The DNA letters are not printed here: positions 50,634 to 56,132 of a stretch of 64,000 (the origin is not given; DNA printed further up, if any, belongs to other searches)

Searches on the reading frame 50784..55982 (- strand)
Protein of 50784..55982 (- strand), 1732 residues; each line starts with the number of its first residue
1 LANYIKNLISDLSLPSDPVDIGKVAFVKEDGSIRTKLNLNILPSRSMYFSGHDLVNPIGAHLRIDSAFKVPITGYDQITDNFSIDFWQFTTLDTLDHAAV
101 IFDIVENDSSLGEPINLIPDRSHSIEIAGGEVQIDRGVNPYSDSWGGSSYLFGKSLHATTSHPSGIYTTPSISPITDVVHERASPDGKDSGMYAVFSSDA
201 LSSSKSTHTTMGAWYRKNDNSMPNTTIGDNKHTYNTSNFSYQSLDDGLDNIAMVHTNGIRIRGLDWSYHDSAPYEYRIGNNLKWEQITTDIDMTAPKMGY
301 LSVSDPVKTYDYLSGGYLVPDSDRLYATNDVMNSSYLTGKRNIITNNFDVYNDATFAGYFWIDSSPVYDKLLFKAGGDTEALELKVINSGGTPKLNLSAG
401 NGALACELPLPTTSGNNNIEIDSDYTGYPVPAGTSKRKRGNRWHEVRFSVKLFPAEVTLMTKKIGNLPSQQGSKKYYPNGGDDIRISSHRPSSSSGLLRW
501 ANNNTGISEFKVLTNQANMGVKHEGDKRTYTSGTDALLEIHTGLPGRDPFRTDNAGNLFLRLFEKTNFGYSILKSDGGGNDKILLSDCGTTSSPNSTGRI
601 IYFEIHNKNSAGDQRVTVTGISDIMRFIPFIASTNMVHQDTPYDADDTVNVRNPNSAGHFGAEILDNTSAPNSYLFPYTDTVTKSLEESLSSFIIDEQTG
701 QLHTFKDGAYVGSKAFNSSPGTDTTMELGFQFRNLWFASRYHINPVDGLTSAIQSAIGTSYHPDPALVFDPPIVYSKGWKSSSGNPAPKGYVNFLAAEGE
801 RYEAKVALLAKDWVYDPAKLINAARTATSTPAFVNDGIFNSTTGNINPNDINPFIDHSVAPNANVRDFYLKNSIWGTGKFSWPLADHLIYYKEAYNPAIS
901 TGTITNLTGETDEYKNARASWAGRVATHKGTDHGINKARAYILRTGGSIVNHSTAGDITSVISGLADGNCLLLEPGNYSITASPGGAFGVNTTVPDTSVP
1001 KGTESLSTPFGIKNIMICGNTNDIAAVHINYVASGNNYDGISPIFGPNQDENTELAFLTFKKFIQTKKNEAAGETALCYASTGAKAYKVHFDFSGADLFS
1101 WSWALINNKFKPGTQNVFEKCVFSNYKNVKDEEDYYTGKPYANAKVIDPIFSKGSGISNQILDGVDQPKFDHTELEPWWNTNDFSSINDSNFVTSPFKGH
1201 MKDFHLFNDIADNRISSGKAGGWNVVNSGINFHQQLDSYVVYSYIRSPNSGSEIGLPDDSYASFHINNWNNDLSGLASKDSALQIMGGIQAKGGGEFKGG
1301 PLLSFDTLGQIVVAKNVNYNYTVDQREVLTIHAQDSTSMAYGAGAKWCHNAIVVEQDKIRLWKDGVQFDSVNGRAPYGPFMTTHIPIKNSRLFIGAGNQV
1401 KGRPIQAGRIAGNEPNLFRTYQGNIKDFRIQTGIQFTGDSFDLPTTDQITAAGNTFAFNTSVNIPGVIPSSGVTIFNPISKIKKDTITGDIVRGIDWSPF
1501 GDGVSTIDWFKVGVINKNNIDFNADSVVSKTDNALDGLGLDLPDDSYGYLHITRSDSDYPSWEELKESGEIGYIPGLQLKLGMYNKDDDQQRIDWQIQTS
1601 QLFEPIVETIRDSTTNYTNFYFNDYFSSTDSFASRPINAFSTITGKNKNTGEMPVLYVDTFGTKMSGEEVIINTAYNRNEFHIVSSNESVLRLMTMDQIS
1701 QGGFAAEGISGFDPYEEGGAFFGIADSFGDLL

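Call 4: search_protein_families(library=pfam, proteins=[window:50784-55982:-], max_evalue=0.01)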
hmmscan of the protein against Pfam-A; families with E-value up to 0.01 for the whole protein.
window:50784-55982:- (1732 aa): 0 families

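Call 5: search_protein_families(library=phrogs, proteins=[window:50784-55982:-], max_evalue=0.001)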
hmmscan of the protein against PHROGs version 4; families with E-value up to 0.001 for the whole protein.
window:50784-55982:- (1732 aa): 0 families

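Call 14: search_dna_similar(query=window:50784-55982:-, collection=phages, mode=protein, max_rows=20)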
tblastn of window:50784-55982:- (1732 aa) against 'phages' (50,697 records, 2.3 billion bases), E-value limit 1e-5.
No match.

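Call 22: find_homologous_proteins(query=window:50784-55982:-, region=1-1732, max_evalue=0.001)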
Query window:50784-55982:-, residues 1-1732 (1732 aa): 9 proteins with E <= 0.001 among 8000 candidates. Only proteins of 952 to 3031 residues were searched: fused or split forms outside these lengths cannot appear, so this answer is no evidence that the protein stands alone or is whole; lengths 'longer' or 'shorter' looks for them.
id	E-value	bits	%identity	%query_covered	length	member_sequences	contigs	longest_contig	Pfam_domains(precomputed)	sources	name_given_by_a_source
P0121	0.0e+0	3766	94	100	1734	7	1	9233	-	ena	-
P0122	0.0e+0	3760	93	100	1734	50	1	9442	-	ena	-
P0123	0.0e+0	3568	89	100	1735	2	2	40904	-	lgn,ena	-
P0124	0.0e+0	3566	89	100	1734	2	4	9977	-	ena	-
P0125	0.0e+0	1927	54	100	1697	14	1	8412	PF13385.14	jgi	-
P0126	0.0e+0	1896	54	100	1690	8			PF13385.14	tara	tara:strand:- start:3364 stop:8436 length:5073 start_codon:yes stop_codon:yes gene_type:complete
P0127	0.0e+0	1894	53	100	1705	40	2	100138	PF13385.14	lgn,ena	-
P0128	0.0e+0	1131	40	100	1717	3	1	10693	-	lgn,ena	-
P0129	0.0e+0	1092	39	100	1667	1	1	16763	-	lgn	-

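Call 40: search_solved_structures(query=A3, max_evalue=0.01)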
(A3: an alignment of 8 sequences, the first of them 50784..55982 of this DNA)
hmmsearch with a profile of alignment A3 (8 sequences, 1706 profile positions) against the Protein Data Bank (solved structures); distinct sequences matched with E-value up to 0.01: 0.
